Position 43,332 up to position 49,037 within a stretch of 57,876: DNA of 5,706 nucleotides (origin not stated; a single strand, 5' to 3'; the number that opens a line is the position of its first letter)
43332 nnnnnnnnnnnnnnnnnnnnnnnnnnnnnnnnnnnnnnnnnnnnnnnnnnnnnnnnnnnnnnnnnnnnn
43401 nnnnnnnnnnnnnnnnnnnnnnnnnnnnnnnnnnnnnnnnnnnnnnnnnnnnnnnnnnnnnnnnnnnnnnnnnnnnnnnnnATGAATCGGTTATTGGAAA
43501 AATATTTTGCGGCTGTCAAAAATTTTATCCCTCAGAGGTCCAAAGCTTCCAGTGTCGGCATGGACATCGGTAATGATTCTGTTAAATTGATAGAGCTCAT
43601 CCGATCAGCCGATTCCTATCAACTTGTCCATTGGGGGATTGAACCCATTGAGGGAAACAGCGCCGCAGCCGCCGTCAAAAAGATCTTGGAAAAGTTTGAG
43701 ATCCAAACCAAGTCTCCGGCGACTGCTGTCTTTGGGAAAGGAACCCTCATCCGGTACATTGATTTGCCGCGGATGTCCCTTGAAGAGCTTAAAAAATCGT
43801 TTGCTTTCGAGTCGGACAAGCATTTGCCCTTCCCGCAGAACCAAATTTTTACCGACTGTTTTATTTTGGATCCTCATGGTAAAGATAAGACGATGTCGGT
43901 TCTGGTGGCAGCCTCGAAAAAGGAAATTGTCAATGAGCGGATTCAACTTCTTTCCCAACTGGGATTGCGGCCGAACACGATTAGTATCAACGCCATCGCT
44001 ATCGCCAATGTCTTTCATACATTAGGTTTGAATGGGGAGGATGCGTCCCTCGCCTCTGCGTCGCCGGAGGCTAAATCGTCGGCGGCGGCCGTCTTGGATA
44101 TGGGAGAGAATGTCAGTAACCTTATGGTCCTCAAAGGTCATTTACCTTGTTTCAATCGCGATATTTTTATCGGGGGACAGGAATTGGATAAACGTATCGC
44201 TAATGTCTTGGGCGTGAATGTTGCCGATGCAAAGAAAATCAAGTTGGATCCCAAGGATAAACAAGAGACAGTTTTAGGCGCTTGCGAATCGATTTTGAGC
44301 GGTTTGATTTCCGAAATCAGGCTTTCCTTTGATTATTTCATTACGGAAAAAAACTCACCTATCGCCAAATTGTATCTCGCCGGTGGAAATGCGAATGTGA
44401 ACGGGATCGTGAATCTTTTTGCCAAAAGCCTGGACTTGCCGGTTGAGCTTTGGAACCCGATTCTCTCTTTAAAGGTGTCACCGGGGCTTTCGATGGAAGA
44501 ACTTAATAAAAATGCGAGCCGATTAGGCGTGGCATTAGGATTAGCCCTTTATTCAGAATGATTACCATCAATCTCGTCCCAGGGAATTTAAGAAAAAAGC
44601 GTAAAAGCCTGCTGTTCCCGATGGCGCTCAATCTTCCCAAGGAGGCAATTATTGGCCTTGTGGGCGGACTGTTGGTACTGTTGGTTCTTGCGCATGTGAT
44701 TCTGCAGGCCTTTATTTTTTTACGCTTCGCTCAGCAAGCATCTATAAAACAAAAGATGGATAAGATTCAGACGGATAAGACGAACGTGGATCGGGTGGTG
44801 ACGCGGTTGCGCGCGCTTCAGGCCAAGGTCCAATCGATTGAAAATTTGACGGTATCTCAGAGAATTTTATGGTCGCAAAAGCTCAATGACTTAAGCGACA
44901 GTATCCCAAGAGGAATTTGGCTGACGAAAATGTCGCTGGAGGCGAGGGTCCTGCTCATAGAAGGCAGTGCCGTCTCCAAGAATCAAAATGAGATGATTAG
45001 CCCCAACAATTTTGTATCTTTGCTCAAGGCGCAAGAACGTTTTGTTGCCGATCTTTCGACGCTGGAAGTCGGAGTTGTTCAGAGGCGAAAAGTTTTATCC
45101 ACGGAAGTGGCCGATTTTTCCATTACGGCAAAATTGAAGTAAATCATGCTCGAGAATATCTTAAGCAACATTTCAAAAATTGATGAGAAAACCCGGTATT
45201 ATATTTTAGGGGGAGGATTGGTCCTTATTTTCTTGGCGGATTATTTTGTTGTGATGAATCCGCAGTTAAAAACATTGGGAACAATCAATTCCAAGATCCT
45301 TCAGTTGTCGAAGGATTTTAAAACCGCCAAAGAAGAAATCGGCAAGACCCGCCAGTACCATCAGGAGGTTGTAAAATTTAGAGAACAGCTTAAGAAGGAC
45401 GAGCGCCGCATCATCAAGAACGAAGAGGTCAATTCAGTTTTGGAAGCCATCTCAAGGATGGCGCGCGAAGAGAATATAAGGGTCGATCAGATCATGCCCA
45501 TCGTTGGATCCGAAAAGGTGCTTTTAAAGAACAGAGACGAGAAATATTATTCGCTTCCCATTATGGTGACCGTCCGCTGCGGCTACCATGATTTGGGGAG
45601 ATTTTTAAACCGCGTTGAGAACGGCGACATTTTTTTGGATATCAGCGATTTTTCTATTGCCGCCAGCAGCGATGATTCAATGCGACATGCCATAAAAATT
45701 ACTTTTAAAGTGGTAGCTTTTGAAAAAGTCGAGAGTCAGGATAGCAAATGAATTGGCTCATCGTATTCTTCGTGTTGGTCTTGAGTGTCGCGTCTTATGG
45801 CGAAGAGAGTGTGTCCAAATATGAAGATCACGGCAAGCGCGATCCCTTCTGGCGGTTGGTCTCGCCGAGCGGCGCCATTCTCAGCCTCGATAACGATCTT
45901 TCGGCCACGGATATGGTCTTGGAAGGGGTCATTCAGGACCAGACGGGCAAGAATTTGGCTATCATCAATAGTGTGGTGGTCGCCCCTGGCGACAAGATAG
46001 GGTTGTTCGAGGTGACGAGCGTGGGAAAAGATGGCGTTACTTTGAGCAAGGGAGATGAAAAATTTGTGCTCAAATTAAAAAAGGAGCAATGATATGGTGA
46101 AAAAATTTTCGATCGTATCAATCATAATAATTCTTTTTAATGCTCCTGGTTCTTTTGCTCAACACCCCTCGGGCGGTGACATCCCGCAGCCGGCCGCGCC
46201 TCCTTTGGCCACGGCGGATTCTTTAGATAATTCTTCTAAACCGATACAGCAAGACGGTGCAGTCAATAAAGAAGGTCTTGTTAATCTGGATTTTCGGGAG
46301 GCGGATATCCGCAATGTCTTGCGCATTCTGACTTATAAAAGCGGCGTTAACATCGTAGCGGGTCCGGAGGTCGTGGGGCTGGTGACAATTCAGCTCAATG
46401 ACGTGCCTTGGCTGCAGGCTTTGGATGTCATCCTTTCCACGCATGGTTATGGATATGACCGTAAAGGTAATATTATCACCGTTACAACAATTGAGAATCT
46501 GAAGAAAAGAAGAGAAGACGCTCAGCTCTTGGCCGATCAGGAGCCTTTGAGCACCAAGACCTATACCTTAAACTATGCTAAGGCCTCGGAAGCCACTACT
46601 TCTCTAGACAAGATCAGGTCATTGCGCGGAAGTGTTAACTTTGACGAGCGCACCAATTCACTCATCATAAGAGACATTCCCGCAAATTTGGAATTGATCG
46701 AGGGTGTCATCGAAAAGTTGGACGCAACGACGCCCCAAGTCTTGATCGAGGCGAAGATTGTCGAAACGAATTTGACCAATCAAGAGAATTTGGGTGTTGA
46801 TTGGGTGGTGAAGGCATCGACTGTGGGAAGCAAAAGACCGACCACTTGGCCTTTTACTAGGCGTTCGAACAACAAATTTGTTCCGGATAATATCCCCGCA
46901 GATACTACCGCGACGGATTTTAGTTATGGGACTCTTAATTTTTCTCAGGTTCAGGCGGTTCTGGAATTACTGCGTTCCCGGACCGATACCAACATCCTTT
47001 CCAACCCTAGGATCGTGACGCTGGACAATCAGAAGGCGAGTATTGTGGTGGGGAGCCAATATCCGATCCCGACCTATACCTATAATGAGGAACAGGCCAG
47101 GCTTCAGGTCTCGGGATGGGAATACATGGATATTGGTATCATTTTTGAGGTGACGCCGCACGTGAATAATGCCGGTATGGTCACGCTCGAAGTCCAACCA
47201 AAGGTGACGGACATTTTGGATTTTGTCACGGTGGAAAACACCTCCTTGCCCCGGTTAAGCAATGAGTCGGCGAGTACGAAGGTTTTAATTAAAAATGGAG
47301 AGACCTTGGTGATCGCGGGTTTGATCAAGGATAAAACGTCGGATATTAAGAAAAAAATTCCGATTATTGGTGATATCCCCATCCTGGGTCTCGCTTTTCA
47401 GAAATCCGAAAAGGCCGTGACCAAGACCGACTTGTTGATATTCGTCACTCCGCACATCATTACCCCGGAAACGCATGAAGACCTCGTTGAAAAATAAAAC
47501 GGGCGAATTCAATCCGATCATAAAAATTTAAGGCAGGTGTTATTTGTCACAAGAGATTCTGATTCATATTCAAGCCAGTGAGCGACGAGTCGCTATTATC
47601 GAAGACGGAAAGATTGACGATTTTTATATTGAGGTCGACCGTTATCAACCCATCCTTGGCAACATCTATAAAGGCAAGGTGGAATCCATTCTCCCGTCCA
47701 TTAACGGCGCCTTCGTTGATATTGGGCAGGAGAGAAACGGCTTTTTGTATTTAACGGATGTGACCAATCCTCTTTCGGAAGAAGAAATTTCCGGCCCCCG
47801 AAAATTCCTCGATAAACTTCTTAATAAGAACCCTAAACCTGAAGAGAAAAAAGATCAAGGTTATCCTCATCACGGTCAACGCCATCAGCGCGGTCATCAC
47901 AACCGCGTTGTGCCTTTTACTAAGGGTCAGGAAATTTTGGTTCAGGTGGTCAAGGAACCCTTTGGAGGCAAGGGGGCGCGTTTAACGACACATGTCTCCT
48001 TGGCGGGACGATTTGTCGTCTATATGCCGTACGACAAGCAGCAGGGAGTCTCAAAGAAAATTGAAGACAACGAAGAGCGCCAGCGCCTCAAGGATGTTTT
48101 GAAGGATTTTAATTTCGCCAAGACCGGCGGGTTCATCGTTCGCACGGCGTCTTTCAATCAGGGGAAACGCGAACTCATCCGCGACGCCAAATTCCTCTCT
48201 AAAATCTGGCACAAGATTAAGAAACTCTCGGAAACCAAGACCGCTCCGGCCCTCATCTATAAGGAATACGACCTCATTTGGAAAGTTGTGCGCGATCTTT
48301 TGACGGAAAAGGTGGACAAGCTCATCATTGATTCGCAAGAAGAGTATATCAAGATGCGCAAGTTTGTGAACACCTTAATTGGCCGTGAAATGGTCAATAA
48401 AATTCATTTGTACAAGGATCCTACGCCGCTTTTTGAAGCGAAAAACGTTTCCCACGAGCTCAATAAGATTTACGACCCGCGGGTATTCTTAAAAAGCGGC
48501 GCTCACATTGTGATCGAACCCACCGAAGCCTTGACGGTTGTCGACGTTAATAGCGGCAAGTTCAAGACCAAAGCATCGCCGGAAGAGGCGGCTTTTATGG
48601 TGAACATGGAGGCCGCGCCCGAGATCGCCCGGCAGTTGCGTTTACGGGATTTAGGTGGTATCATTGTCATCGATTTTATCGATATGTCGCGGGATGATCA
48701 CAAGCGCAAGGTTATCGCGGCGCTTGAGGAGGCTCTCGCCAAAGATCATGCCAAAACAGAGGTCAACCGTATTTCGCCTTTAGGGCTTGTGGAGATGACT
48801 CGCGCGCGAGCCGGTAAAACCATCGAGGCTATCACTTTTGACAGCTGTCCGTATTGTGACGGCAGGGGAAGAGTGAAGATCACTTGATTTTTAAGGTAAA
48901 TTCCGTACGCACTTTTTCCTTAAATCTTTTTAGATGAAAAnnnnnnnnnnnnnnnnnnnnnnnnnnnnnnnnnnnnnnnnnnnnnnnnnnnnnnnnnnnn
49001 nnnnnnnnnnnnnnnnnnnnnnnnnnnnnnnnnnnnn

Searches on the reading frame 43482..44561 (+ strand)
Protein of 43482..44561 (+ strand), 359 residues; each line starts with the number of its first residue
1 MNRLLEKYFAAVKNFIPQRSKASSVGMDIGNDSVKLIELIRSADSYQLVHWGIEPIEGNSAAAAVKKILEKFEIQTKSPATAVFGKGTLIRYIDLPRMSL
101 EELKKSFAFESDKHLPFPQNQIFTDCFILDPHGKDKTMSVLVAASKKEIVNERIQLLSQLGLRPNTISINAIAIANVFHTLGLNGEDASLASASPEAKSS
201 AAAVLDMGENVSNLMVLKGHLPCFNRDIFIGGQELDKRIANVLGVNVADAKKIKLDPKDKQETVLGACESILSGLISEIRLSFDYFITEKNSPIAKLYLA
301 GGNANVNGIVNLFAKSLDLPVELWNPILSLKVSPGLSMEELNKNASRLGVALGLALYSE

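Call 3: search_protein_families(library=pfam, proteins=[window:43482-44561:+], max_evalue=0.01)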
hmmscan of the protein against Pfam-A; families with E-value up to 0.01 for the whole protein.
window:43482-44561:+ (359 aa): 3 families
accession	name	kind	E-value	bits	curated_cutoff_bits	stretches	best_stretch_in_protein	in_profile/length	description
PF11104.14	PilM_2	-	1.2e-44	153.1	27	1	26-357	1-338/340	Type IV pilus assembly protein PilM;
PF14450.12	FtsA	-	1.7e-09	38.5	31.8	1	203-327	1-113/127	Cell division protein FtsA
PF02782.22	FGGY_C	-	0.001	19.3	27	0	264-323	120-179/198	FGGY family of carbohydrate kinases, C-terminal domain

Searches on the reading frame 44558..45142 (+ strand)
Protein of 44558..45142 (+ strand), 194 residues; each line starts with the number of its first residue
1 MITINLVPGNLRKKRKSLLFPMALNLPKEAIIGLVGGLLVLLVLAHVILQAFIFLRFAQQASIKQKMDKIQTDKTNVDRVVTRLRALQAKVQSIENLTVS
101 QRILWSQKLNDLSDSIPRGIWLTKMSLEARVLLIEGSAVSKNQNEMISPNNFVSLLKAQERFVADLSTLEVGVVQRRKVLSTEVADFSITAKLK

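Call 54: search_protein_families(library=pfam, proteins=[window:44558-45142:+], max_evalue=0.001)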
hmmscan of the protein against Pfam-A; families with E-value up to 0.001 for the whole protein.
window:44558-45142:+ (194 aa): 1 family
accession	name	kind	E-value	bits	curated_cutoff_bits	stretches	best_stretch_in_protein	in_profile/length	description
PF05137.18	PilN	-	9.5e-07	29.2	22.8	1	109-192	3-77/78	Fimbrial assembly protein (PilN)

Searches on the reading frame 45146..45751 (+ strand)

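Call 54: search_protein_families(library=pfam, proteins=[window:45146-45751:+], max_evalue=0.001)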
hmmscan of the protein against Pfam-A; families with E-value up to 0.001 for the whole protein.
window:45146-45751:+ (201 aa): 1 family
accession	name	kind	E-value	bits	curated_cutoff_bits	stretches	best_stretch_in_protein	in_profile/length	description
PF04350.18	PilO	-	4e-13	50.2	22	1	47-189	4-138/145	Pilus assembly protein, PilO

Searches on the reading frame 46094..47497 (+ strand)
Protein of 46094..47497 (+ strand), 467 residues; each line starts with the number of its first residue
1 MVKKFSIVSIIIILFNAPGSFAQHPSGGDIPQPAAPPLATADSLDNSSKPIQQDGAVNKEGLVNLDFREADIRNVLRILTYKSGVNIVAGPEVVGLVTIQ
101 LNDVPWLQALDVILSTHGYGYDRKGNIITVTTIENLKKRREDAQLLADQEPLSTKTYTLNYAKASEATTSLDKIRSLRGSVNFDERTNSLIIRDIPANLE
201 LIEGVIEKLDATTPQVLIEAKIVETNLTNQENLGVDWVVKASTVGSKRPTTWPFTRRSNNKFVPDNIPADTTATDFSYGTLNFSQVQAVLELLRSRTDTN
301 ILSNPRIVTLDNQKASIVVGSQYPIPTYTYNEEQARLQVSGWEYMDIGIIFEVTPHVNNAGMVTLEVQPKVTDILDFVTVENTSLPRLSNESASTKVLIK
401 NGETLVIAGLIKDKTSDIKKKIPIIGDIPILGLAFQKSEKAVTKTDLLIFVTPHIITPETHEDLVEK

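Call 54: search_protein_families(library=pfam, proteins=[window:46094-47497:+], max_evalue=0.001)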
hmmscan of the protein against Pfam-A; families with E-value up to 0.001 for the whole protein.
window:46094-47497:+ (467 aa): 4 families
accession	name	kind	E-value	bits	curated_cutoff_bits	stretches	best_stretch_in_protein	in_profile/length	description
PF00263.26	Secretin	-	3.7e-46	157.2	27.5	1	293-456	2-168/169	Bacterial type II and III secretion system protein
PF03958.22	Secretin_N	-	1.7e-14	54.2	28.2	1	154-211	1-65/69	Bacterial type II/III secretion system short domain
PF07660.19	STN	-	2.9e-08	33.8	28.4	1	85-131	1-50/52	Secretin and TonB N terminus short domain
PF21305.2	type_II_gspD_N0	-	0.00025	21.2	27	1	65-121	1-61/71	GspD-like, N0 domain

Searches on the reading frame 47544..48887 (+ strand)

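Call 54: search_protein_families(library=pfam, proteins=[window:47544-48887:+], max_evalue=0.001)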
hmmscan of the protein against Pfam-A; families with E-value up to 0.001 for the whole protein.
window:47544-48887:+ (447 aa): 1 family
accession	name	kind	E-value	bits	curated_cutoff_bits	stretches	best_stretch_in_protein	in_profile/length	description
PF10150.14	RNase_E_G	-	2e-99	332.8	25.5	1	152-422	1-269/270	Ribonuclease E/G family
